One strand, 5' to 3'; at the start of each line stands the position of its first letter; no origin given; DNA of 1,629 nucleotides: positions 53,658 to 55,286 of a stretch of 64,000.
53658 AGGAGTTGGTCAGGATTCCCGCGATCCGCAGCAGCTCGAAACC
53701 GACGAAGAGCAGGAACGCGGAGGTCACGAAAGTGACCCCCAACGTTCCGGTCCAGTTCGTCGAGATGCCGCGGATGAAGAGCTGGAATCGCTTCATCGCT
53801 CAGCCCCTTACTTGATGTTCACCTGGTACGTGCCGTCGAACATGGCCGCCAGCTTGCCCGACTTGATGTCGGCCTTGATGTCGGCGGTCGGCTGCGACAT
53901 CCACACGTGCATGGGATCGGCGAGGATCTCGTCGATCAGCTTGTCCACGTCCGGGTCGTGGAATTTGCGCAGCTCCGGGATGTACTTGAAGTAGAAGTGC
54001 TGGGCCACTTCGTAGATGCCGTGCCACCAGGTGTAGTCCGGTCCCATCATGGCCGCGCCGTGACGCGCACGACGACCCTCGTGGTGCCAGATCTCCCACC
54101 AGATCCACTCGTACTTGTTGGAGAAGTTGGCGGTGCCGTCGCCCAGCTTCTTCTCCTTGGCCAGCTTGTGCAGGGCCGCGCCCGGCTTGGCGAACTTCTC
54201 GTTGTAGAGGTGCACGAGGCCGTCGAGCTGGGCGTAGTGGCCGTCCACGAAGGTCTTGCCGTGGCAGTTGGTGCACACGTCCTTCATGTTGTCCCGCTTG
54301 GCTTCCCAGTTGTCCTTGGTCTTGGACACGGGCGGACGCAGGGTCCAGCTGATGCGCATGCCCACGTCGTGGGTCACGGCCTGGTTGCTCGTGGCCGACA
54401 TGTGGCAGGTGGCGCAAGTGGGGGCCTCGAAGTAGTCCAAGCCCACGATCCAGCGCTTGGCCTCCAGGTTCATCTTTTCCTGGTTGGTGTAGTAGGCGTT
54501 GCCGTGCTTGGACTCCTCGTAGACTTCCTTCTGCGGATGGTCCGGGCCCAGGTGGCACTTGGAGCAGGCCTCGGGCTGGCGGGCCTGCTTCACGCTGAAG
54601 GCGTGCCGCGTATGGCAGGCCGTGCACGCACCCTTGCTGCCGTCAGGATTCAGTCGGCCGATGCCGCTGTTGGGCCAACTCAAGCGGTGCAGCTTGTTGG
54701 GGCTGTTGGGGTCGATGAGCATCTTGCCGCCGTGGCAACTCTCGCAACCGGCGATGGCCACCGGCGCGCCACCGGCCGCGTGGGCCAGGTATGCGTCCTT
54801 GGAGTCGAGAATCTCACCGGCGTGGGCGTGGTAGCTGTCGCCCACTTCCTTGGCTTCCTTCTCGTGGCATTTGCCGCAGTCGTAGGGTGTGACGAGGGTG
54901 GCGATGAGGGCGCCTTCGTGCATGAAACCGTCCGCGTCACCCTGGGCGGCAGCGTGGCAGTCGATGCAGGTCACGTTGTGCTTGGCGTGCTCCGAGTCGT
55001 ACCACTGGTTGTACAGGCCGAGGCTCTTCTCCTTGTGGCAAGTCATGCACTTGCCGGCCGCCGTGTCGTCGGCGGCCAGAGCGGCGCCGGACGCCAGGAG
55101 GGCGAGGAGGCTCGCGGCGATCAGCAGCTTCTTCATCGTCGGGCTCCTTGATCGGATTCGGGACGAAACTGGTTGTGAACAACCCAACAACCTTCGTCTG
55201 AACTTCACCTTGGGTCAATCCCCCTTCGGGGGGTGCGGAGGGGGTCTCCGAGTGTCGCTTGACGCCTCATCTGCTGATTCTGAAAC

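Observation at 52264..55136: HAO-family octaheme cytochrome paired with a novel 3-TM hexaheme membrane cytochrome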

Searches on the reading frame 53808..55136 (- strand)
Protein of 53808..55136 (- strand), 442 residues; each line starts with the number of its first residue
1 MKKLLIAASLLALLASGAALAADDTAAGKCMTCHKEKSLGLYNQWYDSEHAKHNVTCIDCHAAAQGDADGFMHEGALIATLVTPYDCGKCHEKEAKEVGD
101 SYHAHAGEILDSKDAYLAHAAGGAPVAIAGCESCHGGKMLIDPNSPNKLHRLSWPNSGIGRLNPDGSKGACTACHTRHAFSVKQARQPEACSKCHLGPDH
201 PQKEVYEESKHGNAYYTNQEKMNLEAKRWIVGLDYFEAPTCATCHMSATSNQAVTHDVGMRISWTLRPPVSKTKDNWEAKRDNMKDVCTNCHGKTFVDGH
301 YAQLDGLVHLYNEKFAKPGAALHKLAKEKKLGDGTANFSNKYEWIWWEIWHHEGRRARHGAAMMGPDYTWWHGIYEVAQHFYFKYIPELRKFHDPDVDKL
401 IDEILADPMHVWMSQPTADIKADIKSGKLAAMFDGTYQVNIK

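Call 3: search_protein_families(library=pfam, proteins=[window:53808-55136:-], max_evalue=0.1)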
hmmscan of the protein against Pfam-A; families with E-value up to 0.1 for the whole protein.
window:53808-55136:- (442 aa): 7 families
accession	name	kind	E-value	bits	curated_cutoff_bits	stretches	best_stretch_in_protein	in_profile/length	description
PF13447.11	Multi-haem_cyto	-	2.9e-27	96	21.9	1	169-305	96-235/269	Seven times multi-haem cytochrome CxxCH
PF14522.11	Cytochrome_C7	-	4.3e-09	36.5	24.8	1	27-92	13-67/67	Cytochrome c7 and related cytochrome c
PF09699.15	Paired_CXXCH_1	-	9.6e-07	28.8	20.6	1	168-195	6-36/41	Doubled CXXCH motif (Paired_CXXCH_1)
PF13435.11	Cytochrome_C554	-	2.5e-06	28.8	20.8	1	190-253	1-63/84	Cytochrome c554 and c-prime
PF14537.11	Cytochrom_c3_2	-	6.8e-05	23.7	25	0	85-195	7-78/79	Cytochrome c3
PF02335.20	Cytochrom_C552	-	0.0016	17.9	24.1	1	42-111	232-302/438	Cytochrome c552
PF22678.1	Cytochrom_c_NrfB-like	-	0.027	15.4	27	1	25-62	31-66/89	Cytochrome c-type protein NrfB-like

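Call 4: search_protein_families(library=ncbifam, proteins=[window:53808-55136:-], max_evalue=0.1)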
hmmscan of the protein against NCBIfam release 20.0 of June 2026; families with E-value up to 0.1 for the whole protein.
window:53808-55136:- (442 aa): 10 families
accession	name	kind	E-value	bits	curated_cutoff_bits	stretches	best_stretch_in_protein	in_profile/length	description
NF052343.1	hydrazine_HDH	equivalog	1.1e-18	66.9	900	1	167-309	221-361/564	hydrazine dehydrogenase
TIGR03508.1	decahem_SO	subfamily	2.5e-10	40.2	192.2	2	24-103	67-136/258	DmsE family decaheme c-type cytochrome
NF041028.1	decahem_GSU2203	exception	7.2e-09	35.3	325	2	23-67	97-138/317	GSU2203 family decaheme c-type cytochrome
TIGR03152.1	cyto_c552_HCOOH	exception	1e-05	24.5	692.5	1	42-111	232-303/441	ammonia-forming nitrite reductase cytochrome c552 subunit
TIGR01904.2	GSu_C4xC__C2xCH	domain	1.3e-05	24.8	27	0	16-68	10-63/73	CxxxxCH/CxxCH domain c-type cytochrome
NF008339.0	PRK11125.1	equivalog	0.0003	19.6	595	1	42-109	274-343/487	ammonia-forming cytochrome c nitrite reductase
TIGR03153.1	cytochr_NrfH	equivalog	0.00057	20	134.2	1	12-64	13-62/138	cytochrome c nitrite reductase small subunit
TIGR01905.1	paired_CXXCH_1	subfamily_domain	0.02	14.8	25.2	0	168-195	6-36/41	doubled CXXCH domain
NF038040.1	phero_PhrK_fam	equivalog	0.024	14.8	35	1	1-26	1-26/40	PhrK family phosphatase-inhibitory pheromone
NF007906.0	PRK10617.1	equivalog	0.058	13.2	349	0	29-62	56-92/200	cytochrome c-type protein NapC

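Call 5: search_solved_structures(query=window:53808-55136:-, max_evalue=1, show_alignments=4)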
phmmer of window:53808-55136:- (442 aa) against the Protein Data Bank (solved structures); distinct sequences matched with E-value up to 1: 13.
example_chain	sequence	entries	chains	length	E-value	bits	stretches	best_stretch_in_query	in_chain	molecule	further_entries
4qo5_A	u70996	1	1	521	2.5e-42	148.7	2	55-254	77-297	Hypothetical multiheme protein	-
6m0p_A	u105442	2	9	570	1.1e-21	80.7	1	168-332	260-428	Aerobic hydroxylamine oxidoreductase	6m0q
1fgj_A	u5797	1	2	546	1.1e-21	80.7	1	168-332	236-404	HYDROXYLAMINE OXIDOREDUCTASE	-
4fas_A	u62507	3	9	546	1.1e-21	80.6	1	168-332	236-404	Hydroxylamine oxidoreductase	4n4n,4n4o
6h5l_A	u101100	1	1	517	2.1e-19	73.1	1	169-266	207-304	Similar to hydroxylamine oxidoreductase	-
4n4j_A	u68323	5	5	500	1e-16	64.2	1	169-320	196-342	hydroxylamine oxidoreductase | Similar to hydroxylamine oxidoreductase hao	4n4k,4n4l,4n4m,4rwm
6t5e_A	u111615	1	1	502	3.6e-15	59.1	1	169-320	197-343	Hydroxylamine oxidoreductase-like protein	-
6hif_G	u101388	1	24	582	4.3e-14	55.6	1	170-308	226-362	Hydrazine dehydrogenase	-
4wjy_A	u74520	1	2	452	0.00071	21.9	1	42-95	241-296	Cytochrome c-552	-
1gu6_A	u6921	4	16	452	0.0008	21.7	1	42-95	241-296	CYTOCHROME C552 | Cytochrome c-552 | Cytochrome c nitrite reductase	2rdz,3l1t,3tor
2rf7_A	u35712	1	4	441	0.0012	21.2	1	42-95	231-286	Cytochrome c-552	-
3ubr_A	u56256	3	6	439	0.017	17.3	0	42-80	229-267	Cytochrome c-552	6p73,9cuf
2j7a_C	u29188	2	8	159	0.96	11.6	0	169-202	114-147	CYTOCHROME C QUINOL DEHYDROGENASE NRFH | NAPC/NIRT CYTOCHROME C FAMILY PROTEIN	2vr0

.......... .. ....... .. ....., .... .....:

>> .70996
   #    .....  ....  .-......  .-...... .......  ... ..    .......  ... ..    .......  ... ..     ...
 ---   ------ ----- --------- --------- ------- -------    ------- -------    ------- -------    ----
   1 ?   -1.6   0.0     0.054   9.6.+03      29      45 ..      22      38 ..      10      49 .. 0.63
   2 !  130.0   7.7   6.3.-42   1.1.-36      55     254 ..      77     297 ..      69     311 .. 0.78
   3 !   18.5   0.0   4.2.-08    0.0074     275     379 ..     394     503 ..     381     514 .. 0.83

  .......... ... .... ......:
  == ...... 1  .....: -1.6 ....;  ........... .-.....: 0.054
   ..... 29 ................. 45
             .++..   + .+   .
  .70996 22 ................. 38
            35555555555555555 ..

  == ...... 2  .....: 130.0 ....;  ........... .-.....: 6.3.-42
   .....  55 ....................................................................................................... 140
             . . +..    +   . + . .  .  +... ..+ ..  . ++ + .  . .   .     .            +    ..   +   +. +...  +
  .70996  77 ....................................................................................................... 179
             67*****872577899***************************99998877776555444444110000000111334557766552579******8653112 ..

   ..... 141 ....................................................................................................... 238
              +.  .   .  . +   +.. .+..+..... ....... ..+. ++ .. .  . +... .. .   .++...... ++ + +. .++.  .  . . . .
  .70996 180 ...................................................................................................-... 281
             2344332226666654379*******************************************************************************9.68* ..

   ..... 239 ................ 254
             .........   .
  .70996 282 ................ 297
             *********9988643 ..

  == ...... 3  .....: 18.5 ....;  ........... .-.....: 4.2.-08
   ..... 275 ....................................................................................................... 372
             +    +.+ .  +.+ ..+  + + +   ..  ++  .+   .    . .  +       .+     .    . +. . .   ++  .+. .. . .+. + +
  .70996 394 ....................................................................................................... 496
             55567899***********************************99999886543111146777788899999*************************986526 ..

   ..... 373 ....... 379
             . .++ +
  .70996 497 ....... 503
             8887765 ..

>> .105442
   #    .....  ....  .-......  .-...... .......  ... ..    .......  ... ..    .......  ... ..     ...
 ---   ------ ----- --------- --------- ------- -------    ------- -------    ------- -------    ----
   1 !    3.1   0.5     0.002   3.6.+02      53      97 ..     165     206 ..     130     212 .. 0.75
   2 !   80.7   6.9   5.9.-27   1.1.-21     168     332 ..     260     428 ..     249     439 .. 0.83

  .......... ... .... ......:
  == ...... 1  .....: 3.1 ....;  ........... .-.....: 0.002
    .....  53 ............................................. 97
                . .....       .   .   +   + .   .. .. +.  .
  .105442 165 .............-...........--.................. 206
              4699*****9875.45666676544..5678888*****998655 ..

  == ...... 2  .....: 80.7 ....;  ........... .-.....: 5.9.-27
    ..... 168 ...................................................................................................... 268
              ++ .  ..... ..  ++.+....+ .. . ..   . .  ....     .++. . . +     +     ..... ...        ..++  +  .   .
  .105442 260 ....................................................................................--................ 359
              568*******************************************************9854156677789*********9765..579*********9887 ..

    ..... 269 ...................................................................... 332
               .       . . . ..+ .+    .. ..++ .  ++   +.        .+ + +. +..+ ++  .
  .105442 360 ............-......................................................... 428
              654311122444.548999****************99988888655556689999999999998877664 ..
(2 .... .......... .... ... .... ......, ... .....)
